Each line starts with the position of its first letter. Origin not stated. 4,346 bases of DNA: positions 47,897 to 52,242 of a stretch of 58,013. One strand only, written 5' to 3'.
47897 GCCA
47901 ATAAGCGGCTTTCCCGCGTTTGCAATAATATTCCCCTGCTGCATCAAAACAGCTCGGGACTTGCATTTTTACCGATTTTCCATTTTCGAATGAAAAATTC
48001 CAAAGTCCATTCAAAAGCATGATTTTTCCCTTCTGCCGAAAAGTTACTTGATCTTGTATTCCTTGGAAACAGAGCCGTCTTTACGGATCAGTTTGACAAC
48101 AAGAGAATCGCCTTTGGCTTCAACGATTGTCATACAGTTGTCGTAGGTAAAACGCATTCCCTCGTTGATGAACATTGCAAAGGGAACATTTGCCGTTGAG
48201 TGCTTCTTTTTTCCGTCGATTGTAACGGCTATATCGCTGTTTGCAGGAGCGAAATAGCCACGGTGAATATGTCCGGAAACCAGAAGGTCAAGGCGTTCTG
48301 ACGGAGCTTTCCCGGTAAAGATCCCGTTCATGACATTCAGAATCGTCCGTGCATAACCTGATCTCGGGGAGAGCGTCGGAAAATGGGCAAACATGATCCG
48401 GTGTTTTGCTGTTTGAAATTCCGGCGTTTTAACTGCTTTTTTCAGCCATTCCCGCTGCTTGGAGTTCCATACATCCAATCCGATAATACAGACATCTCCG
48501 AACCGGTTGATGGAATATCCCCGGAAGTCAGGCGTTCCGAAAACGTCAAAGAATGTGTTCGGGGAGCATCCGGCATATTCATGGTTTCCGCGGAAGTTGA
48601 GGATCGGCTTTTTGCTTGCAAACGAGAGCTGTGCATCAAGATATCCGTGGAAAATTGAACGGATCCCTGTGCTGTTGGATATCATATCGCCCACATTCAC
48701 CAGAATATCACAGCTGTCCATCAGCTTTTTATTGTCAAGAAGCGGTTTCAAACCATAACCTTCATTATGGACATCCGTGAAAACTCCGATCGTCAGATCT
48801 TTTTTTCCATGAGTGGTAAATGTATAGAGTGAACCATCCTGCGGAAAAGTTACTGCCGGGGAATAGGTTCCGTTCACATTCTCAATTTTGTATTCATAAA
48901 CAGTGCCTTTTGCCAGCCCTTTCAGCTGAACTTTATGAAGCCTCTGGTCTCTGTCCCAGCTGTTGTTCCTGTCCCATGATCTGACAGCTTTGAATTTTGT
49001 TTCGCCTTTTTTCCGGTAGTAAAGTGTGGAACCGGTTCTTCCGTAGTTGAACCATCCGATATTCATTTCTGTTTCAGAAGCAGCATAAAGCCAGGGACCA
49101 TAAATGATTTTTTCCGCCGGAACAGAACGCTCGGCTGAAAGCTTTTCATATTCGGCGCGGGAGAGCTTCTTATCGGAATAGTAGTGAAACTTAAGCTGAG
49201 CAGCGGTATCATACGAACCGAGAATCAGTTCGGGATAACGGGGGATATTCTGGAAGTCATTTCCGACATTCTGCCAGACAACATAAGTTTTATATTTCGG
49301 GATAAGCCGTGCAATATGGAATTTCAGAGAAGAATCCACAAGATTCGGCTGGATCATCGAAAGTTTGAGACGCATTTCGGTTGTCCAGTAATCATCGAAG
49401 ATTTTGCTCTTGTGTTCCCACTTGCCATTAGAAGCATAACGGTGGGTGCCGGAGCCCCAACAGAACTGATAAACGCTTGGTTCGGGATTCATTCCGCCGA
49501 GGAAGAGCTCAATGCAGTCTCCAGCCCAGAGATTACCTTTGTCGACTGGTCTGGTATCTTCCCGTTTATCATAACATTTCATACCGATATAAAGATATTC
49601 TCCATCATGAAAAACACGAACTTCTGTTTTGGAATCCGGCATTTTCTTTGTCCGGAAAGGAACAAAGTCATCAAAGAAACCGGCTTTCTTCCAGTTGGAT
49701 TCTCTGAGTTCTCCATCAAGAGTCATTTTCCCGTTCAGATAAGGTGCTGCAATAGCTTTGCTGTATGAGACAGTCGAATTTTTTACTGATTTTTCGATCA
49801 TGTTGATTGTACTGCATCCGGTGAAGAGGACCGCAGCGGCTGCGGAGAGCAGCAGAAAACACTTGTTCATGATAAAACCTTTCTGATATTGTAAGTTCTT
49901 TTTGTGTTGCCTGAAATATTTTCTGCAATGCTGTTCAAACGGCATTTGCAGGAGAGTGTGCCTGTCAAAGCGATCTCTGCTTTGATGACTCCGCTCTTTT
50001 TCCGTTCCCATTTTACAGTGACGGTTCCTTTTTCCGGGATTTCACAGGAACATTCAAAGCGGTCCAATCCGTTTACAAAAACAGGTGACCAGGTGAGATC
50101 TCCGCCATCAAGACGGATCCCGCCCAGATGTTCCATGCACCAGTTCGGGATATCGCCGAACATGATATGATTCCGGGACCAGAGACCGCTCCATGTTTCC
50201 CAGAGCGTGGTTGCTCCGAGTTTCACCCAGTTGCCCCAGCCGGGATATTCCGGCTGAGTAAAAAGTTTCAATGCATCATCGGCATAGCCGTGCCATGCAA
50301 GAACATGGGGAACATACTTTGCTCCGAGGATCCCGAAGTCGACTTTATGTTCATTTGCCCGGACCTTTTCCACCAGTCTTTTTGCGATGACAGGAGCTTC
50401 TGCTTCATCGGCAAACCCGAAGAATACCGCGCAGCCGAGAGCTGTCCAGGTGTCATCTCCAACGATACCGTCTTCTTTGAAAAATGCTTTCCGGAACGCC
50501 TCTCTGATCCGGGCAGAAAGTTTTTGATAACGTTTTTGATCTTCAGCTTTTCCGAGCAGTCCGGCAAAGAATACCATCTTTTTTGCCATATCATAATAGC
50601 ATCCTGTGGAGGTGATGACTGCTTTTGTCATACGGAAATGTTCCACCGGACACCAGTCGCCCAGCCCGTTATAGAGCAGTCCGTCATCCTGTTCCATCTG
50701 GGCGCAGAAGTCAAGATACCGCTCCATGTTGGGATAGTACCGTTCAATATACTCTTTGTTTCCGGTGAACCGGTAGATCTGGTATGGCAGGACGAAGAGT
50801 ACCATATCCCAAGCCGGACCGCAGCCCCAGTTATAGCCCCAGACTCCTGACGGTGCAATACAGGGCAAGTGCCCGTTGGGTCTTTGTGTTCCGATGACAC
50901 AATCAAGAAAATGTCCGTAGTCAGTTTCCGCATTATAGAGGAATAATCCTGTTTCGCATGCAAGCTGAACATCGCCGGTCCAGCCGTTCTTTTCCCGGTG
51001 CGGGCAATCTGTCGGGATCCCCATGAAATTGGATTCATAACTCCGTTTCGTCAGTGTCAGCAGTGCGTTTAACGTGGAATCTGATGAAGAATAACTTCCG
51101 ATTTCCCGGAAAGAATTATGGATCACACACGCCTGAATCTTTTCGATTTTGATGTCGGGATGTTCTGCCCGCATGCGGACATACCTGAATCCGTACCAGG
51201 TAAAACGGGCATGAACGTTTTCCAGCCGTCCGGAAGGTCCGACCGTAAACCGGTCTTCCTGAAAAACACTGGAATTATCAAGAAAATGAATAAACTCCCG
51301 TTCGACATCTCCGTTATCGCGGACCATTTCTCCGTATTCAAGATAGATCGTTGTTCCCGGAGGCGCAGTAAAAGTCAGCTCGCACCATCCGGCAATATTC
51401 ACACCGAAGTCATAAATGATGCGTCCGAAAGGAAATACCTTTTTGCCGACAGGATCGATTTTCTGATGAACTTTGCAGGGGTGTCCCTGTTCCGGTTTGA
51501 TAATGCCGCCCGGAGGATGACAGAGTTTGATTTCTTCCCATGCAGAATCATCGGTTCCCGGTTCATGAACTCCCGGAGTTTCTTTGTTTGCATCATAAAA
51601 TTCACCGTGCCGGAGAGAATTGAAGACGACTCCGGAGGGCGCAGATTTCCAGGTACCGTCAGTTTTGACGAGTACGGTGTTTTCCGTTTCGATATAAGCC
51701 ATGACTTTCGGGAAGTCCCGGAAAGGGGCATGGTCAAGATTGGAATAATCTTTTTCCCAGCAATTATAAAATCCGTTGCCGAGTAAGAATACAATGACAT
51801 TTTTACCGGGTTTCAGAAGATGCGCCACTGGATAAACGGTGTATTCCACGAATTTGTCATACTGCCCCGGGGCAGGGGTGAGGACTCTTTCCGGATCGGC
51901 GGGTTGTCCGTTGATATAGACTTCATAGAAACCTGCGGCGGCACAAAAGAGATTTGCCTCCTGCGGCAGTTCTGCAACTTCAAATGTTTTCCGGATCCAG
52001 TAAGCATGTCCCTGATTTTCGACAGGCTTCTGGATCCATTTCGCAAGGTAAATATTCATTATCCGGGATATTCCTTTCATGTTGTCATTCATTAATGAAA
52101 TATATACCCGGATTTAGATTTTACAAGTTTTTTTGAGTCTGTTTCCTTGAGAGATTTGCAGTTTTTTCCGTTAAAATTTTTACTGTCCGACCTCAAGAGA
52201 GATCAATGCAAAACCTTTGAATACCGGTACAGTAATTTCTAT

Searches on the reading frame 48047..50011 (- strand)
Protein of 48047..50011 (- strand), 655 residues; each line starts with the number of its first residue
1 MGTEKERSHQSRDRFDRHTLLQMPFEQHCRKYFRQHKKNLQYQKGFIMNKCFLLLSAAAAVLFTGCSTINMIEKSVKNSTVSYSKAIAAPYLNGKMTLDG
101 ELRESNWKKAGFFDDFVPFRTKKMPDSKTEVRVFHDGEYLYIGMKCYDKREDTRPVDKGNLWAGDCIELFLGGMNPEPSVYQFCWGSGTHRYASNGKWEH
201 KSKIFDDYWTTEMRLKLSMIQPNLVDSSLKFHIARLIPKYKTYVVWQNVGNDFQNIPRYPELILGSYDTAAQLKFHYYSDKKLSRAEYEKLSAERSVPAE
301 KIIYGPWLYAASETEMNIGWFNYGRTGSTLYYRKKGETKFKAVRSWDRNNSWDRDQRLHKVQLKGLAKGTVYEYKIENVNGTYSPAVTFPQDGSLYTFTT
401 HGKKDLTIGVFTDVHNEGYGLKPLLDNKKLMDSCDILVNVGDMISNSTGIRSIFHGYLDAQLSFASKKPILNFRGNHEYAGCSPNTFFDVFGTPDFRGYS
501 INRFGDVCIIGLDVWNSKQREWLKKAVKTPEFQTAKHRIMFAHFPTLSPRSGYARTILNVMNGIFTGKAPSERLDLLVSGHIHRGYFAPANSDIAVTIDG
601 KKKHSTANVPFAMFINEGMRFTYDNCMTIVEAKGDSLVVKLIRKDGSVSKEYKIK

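Call 9: search_protein_families(library=pfam, proteins=[window:48047-50011:-], max_evalue=0.001)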
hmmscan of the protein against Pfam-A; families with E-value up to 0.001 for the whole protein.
window:48047-50011:- (655 aa): 2 families
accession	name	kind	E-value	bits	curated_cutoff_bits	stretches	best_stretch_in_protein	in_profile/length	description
PF16656.11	Pur_ac_phosph_N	-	3e-08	34.6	30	1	311-389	10-91/93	Purple acid Phosphatase, N-terminal domain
PF00149.33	Metallophos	-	9.7e-08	33.1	21.5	1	407-584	2-190/191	Calcineurin-like phosphoesterase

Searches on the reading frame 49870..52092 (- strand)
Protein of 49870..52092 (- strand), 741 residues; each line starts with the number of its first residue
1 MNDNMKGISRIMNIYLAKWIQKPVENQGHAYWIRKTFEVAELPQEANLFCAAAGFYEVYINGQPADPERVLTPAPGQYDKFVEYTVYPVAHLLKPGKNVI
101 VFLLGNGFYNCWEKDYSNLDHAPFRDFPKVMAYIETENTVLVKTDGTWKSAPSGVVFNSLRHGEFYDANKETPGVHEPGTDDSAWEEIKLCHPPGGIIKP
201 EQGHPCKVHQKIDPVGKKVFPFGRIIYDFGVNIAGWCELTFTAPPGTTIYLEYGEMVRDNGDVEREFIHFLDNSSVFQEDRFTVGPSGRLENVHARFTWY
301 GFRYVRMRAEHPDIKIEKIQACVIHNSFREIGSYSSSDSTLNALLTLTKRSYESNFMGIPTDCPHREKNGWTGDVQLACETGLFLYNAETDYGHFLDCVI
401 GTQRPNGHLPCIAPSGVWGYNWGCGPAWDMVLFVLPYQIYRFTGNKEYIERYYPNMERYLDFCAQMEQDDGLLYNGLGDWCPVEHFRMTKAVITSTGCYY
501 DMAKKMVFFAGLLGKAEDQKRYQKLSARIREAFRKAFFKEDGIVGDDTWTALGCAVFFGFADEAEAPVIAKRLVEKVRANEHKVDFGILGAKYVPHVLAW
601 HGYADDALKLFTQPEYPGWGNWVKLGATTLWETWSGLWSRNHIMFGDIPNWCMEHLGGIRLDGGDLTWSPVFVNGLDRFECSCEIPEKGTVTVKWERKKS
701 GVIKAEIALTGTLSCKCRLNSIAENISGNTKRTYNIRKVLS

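Call 9: search_protein_families(library=pfam, proteins=[window:49870-52092:-], max_evalue=0.001)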
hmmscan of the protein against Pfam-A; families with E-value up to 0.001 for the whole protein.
window:49870-52092:- (741 aa): 3 families
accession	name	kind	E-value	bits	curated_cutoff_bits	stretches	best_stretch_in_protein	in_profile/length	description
PF17389.8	Bac_rhamnosid6H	-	1.9e-85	287.6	24.5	1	330-655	2-338/339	Bacterial alpha-L-rhamnosidase 6 hairpin glycosidase domain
PF08531.16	Bac_rhamnosid_N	-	1e-31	110.5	25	1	44-210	4-172/172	Alpha-L-rhamnosidase N-terminal domain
PF05592.18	Bac_rhamnosid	-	2.3e-17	63.2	22.2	1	223-325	6-102/102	Bacterial alpha-L-rhamnosidase concanavalin-like domain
